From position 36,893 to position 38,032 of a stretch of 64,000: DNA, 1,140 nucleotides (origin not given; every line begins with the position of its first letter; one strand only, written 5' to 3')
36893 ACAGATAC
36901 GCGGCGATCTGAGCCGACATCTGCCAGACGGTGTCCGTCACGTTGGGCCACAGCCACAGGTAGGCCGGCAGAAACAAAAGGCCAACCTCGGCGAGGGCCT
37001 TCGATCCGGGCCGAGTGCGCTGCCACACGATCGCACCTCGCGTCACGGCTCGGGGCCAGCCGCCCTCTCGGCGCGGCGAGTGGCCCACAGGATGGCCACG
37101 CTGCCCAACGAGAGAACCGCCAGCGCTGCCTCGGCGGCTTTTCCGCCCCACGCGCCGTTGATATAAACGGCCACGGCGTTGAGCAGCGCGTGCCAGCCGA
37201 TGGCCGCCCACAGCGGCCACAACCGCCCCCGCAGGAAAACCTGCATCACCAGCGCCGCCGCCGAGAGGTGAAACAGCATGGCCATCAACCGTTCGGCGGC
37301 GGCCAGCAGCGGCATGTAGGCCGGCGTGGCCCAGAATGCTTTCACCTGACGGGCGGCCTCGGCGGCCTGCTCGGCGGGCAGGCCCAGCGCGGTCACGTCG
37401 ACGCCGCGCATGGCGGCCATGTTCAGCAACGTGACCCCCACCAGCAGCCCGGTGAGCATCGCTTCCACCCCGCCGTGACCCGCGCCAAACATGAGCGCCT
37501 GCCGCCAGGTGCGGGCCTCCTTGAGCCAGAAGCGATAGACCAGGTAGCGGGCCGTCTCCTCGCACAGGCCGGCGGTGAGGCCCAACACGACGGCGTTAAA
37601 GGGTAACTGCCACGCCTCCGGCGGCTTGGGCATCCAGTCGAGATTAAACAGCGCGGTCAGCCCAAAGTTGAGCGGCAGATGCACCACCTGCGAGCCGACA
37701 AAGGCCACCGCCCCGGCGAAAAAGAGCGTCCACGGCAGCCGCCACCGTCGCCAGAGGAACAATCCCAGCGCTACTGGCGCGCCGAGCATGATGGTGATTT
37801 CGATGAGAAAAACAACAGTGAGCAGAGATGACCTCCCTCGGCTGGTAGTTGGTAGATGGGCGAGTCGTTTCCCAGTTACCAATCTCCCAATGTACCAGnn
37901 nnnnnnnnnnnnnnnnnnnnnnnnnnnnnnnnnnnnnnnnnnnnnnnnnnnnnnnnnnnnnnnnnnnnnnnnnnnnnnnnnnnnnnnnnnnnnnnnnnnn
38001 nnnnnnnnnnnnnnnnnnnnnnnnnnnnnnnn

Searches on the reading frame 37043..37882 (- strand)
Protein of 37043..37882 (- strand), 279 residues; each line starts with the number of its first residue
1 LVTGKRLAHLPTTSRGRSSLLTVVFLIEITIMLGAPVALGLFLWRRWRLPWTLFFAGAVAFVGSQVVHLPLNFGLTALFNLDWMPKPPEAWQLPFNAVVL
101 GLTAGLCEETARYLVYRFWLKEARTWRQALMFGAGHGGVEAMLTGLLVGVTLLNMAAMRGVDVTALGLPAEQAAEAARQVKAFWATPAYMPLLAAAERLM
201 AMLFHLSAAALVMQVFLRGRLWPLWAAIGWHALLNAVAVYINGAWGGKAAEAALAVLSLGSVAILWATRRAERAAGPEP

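Call 56: search_protein_families(library=pfam, proteins=[window:37043-37882:-], max_evalue=0.00001)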
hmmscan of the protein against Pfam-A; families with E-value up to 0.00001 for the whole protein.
window:37043-37882:- (279 aa): 1 family
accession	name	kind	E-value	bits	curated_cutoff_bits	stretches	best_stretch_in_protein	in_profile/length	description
PF10086.14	YhfC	-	2.3e-29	102.9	24.2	1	36-245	6-211/222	YhfC intramembrane metalloprotease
